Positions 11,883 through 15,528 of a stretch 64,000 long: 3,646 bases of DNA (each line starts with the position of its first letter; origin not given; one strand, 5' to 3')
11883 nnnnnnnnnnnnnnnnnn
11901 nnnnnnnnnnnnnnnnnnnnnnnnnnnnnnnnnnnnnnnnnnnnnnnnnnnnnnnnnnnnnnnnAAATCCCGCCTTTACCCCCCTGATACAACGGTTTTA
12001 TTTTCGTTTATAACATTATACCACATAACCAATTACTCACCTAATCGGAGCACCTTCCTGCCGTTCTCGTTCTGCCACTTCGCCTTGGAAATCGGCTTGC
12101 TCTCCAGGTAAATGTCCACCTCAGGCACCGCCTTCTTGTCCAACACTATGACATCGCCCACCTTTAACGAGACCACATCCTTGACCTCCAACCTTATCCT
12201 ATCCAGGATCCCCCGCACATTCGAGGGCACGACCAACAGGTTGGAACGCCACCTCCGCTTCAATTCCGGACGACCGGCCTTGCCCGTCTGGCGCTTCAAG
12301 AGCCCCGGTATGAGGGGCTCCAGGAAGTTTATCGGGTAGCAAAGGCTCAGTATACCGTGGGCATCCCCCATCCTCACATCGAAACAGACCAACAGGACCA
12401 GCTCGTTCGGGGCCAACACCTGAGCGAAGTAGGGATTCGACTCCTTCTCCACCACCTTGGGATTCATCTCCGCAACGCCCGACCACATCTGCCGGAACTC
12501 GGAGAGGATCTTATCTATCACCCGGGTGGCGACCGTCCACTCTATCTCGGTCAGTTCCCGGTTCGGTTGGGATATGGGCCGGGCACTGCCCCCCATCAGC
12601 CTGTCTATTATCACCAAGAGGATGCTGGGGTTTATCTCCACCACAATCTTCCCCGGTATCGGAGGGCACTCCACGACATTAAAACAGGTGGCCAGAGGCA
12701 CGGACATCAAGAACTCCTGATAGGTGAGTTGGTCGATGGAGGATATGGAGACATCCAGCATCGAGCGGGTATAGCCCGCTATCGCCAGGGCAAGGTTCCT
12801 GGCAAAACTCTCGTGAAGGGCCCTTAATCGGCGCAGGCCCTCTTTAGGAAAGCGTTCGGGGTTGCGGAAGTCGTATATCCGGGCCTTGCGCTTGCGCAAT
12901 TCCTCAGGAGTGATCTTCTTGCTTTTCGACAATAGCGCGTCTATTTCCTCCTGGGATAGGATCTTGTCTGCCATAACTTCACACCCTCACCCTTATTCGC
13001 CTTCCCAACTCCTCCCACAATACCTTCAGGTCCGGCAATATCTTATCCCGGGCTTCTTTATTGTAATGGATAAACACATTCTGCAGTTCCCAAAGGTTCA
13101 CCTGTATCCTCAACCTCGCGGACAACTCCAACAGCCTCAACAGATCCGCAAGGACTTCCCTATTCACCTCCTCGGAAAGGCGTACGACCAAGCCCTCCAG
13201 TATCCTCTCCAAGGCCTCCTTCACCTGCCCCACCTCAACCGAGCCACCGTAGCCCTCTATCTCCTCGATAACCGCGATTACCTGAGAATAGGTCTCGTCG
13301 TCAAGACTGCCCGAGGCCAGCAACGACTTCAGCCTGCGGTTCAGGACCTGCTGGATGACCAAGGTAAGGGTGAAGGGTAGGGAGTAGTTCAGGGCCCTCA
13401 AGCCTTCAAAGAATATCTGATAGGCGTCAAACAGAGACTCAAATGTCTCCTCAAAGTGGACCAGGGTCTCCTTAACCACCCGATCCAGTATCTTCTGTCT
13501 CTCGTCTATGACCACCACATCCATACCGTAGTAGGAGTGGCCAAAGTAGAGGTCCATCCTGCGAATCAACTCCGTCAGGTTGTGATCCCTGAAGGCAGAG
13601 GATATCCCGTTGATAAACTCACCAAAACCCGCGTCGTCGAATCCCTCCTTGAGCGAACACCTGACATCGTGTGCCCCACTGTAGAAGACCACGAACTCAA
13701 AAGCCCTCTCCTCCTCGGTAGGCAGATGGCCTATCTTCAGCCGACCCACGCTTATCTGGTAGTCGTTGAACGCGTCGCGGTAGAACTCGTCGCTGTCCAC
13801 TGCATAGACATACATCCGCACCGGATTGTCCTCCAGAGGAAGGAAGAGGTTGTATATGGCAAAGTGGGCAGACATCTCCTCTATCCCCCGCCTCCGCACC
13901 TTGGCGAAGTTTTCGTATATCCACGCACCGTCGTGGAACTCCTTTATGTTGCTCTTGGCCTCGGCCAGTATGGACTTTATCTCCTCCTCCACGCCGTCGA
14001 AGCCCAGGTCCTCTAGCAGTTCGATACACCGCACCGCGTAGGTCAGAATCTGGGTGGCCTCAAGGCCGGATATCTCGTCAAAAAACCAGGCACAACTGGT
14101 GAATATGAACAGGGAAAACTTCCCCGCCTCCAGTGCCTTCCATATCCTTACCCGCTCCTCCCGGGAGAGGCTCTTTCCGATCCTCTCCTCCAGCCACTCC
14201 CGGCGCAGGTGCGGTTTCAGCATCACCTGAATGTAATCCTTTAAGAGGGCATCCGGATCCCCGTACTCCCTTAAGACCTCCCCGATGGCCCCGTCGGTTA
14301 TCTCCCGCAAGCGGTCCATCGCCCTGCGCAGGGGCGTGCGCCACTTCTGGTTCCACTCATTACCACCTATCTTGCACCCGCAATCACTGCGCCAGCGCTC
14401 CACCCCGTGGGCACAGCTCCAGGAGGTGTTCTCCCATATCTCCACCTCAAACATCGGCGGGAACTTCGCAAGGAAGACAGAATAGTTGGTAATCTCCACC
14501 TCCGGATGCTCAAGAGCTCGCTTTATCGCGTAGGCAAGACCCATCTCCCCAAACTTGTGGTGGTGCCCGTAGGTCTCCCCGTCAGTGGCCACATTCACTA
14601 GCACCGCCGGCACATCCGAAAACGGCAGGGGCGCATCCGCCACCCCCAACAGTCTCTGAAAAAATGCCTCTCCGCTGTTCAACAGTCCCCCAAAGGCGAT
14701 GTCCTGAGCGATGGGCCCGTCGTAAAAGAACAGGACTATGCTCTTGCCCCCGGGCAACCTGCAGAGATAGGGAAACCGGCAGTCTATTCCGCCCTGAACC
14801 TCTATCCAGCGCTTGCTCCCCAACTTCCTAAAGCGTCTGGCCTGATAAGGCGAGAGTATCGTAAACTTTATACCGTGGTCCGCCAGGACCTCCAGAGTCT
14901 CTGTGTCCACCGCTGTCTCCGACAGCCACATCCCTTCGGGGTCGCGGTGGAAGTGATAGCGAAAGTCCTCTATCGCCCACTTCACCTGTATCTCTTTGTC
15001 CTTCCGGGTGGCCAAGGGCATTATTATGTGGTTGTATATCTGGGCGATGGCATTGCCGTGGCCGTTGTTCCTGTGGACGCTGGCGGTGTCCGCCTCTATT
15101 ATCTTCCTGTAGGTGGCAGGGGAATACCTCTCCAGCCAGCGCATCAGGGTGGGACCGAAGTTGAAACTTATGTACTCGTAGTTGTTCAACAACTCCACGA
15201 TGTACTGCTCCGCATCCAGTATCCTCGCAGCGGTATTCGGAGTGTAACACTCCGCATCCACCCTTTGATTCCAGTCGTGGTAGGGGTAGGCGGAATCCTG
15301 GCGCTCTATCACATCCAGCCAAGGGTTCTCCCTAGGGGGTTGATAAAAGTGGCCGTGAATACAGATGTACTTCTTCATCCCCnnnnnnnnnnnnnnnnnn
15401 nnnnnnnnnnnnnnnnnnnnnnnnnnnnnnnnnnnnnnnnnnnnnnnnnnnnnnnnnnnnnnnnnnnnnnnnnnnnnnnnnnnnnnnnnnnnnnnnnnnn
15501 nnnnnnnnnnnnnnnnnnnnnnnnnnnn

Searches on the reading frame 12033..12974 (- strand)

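Call 75: search_protein_families(library=pfam, proteins=[window:12033-12974:-], max_evalue=0.00001)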
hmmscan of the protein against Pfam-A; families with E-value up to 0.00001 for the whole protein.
window:12033-12974:- (313 aa): 2 families
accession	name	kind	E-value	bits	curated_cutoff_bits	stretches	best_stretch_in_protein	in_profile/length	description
PF02154.20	FliM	-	1.2e-56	192.2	27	1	34-223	1-190/192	Flagellar motor switch protein FliM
PF01052.25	FliMN_C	-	4.7e-11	42.9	23.8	1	246-311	3-68/73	Type III flagellar switch regulator (C-ring) FliN C-term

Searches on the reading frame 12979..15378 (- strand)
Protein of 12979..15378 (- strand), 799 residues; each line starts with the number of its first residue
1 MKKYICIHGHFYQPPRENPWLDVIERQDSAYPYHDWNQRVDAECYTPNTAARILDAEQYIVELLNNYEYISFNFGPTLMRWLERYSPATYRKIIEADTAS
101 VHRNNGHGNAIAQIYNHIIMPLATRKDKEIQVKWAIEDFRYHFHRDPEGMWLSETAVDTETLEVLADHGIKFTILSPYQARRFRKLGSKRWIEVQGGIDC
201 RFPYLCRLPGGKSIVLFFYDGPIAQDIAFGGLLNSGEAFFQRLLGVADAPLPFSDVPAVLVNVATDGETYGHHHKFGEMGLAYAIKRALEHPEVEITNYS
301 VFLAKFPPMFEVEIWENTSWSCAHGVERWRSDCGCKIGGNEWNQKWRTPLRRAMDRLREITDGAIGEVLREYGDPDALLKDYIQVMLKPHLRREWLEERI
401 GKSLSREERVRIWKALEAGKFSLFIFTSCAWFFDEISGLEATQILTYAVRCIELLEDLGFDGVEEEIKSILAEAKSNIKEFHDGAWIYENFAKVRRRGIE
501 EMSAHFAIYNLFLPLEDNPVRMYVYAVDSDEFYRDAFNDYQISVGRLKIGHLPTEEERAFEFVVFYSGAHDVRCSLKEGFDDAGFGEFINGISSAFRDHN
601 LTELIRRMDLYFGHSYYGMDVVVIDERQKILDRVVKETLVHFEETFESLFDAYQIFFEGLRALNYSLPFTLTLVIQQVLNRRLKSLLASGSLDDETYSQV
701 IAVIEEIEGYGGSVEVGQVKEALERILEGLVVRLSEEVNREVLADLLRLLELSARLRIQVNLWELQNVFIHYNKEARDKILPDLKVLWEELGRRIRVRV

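Call 75: search_protein_families(library=pfam, proteins=[window:12979-15378:-], max_evalue=0.00001)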
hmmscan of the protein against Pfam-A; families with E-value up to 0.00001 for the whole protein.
window:12979-15378:- (799 aa): 2 families
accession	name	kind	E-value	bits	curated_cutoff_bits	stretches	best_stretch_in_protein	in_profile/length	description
PF12055.13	DUF3536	-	5e-70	236.5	25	1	342-620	1-281/284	Domain of unknown function (DUF3536)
PF03065.20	Glyco_hydro_57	-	9.8e-17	61.6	21.2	1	40-308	43-284/291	Glycosyl hydrolase family 57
